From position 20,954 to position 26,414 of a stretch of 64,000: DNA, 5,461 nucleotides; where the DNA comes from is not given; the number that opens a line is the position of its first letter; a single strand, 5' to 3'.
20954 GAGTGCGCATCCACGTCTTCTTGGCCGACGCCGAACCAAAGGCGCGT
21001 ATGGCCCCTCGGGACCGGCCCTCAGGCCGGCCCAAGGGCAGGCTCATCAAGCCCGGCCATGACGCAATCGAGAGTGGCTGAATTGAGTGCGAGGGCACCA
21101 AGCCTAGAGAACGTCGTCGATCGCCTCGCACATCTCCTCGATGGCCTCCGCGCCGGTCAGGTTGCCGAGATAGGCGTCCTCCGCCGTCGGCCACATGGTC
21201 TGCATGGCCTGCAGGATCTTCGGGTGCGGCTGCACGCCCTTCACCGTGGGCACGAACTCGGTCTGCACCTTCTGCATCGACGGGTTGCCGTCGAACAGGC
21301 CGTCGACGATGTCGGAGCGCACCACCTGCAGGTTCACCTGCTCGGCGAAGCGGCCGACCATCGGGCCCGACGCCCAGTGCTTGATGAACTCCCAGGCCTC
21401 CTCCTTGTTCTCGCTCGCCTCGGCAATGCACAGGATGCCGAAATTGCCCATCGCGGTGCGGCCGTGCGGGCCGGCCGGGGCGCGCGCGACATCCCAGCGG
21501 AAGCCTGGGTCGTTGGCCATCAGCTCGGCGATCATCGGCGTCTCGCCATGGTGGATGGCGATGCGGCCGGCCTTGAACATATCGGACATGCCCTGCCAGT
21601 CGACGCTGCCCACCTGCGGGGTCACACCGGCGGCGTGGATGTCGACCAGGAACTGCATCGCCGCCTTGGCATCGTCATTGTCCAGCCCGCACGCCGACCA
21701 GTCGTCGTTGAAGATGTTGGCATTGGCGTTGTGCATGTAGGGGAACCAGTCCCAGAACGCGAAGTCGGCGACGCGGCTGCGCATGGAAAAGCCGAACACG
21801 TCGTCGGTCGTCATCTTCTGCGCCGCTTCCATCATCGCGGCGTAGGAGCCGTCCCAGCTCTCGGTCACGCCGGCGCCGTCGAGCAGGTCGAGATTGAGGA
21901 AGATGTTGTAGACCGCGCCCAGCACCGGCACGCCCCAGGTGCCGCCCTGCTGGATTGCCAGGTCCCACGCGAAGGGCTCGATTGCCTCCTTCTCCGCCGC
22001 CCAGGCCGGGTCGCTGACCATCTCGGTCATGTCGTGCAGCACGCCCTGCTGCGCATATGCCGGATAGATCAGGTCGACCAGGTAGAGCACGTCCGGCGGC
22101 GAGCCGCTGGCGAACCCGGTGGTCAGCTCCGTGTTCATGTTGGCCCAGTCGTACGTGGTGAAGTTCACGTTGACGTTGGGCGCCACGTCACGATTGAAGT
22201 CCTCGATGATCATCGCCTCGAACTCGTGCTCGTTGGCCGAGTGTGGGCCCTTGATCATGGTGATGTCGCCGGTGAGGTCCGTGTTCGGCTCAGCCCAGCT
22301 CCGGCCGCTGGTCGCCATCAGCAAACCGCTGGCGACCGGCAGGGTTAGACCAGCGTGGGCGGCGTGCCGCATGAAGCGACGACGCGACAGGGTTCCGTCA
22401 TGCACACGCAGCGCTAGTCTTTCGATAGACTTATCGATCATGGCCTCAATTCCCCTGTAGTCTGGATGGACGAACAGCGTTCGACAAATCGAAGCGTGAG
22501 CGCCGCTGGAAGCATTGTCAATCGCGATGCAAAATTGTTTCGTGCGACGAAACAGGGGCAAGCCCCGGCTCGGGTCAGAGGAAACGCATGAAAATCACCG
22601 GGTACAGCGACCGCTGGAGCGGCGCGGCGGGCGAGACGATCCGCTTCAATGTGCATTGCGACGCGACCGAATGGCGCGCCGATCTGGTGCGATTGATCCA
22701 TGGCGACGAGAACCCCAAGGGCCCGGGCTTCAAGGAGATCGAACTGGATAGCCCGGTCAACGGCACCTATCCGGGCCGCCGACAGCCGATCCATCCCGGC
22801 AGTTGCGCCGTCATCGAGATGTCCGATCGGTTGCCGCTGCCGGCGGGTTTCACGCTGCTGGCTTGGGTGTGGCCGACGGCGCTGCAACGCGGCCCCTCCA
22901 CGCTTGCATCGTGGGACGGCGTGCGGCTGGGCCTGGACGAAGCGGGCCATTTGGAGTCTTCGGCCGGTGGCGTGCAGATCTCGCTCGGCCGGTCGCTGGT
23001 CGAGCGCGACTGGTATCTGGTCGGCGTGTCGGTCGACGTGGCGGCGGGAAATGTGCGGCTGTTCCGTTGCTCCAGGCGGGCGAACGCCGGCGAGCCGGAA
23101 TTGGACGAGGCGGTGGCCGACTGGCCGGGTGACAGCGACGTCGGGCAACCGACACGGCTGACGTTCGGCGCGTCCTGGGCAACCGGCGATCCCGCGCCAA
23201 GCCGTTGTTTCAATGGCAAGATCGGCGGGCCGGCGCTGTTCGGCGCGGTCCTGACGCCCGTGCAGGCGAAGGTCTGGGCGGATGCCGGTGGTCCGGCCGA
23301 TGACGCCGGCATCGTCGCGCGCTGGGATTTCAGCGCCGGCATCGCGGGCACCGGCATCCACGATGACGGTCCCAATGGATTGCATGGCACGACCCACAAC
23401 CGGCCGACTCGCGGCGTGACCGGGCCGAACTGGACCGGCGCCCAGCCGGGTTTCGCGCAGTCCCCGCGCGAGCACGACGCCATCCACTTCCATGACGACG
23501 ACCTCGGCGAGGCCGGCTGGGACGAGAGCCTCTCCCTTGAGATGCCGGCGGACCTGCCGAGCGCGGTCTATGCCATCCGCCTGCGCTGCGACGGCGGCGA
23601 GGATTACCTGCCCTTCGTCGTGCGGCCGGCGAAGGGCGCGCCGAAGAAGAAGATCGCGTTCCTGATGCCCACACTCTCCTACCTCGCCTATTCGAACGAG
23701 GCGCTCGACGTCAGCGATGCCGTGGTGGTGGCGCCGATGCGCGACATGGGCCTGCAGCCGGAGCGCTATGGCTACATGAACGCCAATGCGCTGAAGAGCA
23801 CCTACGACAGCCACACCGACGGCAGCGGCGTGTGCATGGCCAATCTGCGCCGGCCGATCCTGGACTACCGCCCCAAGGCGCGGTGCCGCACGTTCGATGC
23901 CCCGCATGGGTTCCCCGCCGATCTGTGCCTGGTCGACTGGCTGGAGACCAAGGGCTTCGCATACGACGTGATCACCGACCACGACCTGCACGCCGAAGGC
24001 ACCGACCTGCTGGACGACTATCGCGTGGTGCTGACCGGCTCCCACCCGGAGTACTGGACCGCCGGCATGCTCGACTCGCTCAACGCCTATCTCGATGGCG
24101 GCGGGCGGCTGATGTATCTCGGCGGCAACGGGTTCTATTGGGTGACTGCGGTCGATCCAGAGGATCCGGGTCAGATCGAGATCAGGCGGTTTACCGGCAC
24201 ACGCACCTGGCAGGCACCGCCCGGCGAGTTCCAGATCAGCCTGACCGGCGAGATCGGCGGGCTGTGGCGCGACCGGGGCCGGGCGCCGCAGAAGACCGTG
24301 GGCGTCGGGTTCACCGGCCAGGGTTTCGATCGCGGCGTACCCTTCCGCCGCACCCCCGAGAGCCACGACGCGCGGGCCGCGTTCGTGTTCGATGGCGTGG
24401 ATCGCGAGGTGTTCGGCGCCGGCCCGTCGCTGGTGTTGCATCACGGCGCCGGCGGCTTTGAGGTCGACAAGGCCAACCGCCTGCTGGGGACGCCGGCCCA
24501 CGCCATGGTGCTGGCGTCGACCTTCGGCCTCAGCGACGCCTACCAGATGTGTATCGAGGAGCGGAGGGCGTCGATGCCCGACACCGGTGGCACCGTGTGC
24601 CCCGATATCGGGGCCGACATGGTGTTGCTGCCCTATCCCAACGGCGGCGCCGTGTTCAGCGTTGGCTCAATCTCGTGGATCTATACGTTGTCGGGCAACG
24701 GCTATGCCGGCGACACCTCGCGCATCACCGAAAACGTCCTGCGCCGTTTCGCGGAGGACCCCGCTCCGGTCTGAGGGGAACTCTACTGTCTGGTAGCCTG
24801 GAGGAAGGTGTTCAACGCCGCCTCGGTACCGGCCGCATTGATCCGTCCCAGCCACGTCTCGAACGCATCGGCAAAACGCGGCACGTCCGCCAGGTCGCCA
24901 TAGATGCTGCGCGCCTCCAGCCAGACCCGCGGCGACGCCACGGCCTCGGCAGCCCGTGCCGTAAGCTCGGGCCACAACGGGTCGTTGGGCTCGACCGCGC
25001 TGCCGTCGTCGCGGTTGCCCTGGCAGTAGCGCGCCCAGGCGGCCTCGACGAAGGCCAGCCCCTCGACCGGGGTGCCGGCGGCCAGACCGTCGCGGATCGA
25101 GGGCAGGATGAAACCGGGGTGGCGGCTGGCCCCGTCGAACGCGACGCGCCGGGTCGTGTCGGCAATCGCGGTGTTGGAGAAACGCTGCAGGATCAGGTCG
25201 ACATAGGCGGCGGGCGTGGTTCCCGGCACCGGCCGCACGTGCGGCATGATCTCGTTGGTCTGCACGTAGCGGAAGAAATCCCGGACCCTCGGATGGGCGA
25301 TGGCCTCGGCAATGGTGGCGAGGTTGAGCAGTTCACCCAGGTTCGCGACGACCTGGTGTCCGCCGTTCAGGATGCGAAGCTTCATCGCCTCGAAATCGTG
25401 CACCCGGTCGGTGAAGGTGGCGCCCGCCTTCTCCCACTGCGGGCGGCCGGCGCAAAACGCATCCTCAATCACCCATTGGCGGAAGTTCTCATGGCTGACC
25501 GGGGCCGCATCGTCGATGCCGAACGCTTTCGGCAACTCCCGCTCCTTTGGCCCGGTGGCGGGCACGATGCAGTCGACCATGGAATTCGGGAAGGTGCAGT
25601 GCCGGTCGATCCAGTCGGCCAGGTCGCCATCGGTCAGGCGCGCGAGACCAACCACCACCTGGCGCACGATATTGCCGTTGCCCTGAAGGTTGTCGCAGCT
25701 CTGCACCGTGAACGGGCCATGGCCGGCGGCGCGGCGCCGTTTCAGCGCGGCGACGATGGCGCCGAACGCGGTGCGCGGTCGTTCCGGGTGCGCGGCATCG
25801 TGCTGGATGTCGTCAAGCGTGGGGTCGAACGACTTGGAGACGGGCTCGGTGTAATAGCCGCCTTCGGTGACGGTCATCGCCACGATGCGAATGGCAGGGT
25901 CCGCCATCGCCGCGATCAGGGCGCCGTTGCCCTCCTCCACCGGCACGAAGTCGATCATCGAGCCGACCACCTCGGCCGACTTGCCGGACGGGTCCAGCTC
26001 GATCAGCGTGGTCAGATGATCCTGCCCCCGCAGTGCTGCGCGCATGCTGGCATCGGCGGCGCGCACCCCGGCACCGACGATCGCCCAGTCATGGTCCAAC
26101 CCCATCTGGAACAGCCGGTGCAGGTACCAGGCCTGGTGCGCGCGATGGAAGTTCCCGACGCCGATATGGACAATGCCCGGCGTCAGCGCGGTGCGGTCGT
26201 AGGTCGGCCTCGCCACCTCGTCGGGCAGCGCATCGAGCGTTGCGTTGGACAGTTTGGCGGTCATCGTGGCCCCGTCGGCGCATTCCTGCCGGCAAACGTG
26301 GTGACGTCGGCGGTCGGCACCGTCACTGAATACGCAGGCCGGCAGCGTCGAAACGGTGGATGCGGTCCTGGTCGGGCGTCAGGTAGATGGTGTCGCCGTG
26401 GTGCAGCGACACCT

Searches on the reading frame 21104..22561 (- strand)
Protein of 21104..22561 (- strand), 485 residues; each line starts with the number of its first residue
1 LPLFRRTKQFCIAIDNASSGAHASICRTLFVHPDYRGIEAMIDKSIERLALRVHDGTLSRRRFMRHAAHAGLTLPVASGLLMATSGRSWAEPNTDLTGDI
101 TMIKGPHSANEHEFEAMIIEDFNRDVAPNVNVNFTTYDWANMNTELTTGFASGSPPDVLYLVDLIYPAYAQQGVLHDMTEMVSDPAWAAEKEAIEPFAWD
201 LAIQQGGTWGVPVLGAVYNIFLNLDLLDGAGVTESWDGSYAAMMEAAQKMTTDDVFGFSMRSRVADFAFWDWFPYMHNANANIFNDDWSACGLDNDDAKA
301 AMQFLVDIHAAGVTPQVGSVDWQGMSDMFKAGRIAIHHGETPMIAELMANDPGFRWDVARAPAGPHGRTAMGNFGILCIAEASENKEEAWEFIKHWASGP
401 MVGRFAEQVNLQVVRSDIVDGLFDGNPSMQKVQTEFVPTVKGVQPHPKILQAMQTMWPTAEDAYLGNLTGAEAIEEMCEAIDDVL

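Call 6: search_protein_families(library=pfam, proteins=[window:21104-22561:-], max_evalue=0.001)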
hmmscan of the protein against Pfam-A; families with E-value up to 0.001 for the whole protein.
window:21104-22561:- (485 aa): 2 families
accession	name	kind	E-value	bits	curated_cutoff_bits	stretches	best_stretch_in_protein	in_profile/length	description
PF01547.30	SBP_bac_1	-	2.3e-27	97.2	26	1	112-398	5-302/307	Bacterial extracellular solute-binding protein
PF13416.11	SBP_bac_8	-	1.6e-18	68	27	1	118-407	2-254/279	Bacterial extracellular solute-binding protein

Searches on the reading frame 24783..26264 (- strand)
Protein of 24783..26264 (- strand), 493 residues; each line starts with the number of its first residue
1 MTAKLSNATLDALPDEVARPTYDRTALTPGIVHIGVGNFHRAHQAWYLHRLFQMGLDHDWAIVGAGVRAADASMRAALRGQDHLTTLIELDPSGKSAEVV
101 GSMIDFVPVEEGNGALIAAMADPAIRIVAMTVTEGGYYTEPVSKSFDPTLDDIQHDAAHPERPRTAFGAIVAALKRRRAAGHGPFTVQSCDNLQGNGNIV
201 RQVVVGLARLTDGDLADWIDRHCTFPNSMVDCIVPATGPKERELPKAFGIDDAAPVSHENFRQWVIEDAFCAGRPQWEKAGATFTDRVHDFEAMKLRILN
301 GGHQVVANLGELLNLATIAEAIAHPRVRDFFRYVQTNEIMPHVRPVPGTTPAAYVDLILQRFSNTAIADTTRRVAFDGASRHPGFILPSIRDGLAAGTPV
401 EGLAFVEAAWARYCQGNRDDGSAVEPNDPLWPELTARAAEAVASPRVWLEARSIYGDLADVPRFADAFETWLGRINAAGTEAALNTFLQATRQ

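Call 46: search_protein_families(library=pfam, proteins=[window:24783-26264:-], max_evalue=0.00001)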
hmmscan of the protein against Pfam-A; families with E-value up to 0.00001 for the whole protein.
window:24783-26264:- (493 aa): 2 families
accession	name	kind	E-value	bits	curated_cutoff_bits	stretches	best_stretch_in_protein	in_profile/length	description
PF01232.29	Mannitol_dh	-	2.9e-52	178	27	1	30-279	2-199/199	Mannitol dehydrogenase Rossmann domain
PF08125.19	Mannitol_dh_C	-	2e-51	174.6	30.7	1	288-472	2-186/190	Mannitol dehydrogenase C-terminal domain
